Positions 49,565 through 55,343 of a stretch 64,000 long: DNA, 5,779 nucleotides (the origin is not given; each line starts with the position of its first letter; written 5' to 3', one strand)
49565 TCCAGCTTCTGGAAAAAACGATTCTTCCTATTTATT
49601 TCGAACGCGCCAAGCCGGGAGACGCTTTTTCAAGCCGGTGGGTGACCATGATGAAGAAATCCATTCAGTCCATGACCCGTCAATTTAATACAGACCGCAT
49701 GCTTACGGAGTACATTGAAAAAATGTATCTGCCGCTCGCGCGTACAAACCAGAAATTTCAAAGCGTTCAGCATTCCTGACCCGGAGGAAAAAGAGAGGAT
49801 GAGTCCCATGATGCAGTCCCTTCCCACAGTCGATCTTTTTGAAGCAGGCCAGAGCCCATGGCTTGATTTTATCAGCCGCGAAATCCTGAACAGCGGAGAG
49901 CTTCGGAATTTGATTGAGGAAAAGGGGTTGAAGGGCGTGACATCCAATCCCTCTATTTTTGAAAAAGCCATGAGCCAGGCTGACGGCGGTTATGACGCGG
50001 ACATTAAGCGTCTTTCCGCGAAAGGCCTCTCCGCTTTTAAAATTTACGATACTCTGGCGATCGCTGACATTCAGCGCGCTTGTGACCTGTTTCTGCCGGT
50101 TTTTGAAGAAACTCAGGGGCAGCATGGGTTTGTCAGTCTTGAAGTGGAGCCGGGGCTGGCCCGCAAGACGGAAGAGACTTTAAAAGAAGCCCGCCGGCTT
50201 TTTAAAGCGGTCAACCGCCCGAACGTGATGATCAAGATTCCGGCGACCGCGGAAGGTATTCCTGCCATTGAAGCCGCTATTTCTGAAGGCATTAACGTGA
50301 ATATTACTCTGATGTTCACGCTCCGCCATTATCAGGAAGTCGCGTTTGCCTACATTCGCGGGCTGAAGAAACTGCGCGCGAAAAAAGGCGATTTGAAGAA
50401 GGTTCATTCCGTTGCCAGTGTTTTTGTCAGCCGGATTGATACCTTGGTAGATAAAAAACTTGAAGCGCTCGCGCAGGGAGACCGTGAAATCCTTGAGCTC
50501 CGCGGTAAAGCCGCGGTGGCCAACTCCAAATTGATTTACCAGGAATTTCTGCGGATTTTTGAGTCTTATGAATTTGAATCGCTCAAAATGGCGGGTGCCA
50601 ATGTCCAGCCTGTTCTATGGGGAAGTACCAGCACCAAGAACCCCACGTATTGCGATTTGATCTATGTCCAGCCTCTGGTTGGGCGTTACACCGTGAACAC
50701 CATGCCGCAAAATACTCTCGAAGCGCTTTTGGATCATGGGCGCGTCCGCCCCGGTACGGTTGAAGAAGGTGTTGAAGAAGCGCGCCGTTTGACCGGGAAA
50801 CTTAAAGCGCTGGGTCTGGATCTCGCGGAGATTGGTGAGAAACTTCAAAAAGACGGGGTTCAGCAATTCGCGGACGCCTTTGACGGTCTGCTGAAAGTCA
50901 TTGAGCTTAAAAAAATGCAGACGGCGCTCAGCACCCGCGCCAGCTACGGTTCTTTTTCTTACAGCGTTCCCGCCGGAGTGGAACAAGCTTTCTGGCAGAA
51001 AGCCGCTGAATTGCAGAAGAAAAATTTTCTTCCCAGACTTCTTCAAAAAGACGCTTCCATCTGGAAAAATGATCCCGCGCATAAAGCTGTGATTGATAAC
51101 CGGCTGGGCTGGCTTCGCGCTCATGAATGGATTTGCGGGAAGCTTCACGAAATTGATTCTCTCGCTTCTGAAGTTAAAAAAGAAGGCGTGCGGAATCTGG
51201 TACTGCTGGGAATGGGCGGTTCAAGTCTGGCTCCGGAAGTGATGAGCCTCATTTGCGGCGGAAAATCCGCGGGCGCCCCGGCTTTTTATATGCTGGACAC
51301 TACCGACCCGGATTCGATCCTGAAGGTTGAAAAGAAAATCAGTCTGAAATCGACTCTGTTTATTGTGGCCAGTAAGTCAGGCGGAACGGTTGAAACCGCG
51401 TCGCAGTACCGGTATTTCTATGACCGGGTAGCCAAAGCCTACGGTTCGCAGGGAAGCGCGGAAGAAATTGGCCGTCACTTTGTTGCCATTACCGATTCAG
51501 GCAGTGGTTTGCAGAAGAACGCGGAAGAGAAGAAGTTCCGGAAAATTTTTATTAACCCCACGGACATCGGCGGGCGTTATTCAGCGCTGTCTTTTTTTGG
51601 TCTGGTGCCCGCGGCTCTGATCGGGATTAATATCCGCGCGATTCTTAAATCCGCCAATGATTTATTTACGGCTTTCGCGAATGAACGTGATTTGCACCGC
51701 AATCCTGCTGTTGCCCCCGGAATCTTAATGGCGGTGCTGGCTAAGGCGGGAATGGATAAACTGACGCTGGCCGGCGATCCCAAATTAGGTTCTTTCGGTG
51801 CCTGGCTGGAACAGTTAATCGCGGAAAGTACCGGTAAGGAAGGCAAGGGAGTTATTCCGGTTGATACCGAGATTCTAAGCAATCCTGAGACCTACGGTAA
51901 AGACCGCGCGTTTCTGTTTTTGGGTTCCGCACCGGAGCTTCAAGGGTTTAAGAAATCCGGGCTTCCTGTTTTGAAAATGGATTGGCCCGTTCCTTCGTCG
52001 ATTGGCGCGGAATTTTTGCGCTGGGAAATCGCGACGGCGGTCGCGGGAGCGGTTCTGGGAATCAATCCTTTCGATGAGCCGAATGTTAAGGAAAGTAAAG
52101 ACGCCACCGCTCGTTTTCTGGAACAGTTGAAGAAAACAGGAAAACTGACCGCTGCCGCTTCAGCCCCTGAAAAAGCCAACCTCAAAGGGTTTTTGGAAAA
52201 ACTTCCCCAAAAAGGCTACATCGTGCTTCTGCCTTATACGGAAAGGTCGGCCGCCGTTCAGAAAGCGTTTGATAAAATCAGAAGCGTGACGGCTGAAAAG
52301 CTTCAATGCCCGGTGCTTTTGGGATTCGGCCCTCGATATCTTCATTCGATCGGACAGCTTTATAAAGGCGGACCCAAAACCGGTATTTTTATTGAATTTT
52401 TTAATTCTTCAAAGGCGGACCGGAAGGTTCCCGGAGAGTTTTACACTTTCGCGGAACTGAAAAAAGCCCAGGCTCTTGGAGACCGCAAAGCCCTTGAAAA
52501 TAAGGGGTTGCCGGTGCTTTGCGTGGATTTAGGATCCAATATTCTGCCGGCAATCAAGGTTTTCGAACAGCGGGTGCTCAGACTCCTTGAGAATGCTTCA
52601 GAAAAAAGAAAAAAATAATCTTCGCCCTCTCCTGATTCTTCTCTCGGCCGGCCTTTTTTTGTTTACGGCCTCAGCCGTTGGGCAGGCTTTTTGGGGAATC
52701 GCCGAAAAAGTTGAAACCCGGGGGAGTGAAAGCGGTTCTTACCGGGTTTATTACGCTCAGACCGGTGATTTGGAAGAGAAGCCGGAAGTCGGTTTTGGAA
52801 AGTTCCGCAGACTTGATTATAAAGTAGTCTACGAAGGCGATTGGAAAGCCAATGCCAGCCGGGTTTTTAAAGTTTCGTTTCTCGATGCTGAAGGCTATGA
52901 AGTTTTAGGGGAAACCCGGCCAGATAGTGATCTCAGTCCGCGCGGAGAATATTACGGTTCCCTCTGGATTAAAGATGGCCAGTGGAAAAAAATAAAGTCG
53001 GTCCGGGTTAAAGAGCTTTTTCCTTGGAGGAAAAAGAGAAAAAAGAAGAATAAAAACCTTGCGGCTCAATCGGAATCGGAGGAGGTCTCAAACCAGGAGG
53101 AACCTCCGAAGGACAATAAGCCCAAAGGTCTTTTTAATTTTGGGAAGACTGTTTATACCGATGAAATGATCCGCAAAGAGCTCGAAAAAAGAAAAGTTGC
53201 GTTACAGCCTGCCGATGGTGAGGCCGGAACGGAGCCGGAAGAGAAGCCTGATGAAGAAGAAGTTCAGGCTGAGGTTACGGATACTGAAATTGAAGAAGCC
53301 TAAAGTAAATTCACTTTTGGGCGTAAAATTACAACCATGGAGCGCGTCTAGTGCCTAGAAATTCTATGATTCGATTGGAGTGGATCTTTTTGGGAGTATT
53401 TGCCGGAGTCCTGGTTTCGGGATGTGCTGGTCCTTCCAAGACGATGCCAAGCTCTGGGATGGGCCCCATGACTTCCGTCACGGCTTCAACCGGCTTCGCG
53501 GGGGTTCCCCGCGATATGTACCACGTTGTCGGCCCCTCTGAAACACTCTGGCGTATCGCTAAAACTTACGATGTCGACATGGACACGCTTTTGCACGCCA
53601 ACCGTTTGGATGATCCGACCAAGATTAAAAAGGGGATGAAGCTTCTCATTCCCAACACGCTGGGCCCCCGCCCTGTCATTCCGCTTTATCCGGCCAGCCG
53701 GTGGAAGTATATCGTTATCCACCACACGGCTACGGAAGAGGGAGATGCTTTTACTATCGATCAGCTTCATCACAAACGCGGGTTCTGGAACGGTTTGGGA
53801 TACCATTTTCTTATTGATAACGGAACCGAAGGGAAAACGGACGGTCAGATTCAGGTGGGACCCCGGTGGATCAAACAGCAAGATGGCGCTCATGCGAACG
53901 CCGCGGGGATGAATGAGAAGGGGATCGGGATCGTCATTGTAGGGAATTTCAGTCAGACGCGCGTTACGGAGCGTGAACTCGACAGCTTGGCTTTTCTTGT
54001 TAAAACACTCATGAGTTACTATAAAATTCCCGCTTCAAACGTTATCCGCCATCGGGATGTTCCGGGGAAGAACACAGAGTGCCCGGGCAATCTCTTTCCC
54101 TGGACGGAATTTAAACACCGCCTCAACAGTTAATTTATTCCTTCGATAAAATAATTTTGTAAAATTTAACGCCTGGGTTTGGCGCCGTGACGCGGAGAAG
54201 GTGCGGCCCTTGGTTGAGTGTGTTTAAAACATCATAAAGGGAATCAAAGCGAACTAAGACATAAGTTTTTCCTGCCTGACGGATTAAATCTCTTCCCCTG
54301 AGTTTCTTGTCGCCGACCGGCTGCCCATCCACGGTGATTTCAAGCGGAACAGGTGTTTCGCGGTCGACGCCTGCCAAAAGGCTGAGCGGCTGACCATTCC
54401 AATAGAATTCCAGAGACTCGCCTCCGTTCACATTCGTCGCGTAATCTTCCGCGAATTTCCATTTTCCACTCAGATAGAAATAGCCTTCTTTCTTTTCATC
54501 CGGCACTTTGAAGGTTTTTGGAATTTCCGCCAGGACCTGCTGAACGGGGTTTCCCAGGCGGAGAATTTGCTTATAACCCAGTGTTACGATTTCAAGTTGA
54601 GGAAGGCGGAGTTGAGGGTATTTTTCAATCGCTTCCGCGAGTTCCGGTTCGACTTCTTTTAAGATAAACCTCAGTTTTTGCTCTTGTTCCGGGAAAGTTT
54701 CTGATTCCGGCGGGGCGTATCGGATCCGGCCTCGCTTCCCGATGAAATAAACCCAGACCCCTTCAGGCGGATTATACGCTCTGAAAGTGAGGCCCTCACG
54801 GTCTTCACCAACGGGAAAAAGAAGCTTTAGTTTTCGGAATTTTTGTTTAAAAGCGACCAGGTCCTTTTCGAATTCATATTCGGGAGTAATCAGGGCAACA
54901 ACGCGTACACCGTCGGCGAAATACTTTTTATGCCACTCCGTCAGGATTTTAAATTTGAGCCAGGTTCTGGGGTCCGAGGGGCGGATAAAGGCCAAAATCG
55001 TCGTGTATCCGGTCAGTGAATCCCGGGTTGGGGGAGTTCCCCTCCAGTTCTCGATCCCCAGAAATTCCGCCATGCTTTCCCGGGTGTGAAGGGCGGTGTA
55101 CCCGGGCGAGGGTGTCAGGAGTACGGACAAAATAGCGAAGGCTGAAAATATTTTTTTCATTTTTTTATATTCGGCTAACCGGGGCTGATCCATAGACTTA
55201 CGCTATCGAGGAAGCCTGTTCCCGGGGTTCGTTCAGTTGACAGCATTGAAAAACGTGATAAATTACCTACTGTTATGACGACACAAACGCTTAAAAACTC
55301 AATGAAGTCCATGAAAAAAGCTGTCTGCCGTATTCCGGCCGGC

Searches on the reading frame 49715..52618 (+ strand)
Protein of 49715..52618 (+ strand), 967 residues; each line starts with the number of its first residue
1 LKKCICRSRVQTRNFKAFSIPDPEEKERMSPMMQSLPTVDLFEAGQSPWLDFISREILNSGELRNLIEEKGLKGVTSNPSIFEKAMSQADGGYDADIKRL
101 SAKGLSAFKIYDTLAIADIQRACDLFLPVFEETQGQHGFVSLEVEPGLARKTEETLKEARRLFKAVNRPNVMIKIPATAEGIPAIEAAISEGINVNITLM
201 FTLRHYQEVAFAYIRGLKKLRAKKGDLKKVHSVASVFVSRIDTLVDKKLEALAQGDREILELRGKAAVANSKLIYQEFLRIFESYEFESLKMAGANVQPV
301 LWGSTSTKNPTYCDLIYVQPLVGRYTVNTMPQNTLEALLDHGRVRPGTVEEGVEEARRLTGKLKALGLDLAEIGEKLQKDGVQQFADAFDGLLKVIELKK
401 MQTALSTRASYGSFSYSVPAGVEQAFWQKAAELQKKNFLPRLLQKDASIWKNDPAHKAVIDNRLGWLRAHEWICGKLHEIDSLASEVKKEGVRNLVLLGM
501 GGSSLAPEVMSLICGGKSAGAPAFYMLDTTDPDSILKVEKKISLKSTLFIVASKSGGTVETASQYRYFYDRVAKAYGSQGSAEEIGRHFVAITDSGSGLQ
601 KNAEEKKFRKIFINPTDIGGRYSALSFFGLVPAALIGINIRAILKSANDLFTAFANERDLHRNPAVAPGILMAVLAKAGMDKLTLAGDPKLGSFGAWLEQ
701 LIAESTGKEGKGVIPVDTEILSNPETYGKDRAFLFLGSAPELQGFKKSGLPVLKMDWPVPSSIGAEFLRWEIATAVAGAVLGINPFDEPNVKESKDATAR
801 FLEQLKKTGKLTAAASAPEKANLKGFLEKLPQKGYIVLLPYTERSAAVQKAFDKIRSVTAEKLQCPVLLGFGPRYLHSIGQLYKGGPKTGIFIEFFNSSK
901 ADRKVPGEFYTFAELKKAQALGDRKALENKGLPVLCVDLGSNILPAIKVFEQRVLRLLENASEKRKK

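Call 40: search_protein_families(library=pfam, proteins=[window:49715-52618:+], max_evalue=0.0001)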
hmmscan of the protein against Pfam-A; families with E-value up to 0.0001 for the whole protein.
window:49715-52618:+ (967 aa): 2 families
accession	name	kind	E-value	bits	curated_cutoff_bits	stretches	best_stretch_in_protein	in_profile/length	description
PF00923.25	TAL_FSA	-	2.2e-79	267.2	27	1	49-395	2-284/285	Transaldolase/Fructose-6-phosphate aldolase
PF00342.24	PGI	-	1.3e-17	64.1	22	1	491-709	95-309/486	Phosphoglucose isomerase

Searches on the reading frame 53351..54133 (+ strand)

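Call 40: search_protein_families(library=pfam, proteins=[window:53351-54133:+], max_evalue=0.0001)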
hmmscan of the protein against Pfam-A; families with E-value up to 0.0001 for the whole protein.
window:53351-54133:+ (260 aa): 2 families
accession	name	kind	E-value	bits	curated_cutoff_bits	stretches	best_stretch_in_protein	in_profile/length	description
PF01510.30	Amidase_2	-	9.4e-22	78.2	26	1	116-247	3-131/131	N-acetylmuramoyl-L-alanine amidase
PF01476.26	LysM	-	2.3e-11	43.9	20.9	1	58-101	1-43/43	LysM domain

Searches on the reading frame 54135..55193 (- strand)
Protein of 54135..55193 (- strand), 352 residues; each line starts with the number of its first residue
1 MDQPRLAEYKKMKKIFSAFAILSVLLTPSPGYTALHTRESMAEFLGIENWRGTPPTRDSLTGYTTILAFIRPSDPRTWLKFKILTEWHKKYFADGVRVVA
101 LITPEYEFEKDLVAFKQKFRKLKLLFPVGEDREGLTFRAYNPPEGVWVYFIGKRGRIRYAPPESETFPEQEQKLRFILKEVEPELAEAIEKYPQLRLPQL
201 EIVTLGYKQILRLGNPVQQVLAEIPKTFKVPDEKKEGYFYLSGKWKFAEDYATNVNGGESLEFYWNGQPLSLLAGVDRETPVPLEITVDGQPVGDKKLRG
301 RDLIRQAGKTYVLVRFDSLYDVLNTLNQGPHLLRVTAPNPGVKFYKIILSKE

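Call 40: search_protein_families(library=pfam, proteins=[window:54135-55193:-], max_evalue=0.0001)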
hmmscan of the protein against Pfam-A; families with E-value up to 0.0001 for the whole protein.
window:54135-55193:- (352 aa): 1 family
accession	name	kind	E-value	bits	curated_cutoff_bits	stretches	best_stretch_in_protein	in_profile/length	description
PF17991.7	Thioredoxin_10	-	9.8e-14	52.5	27.1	1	205-346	6-138/142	Thioredoxin like C-terminal domain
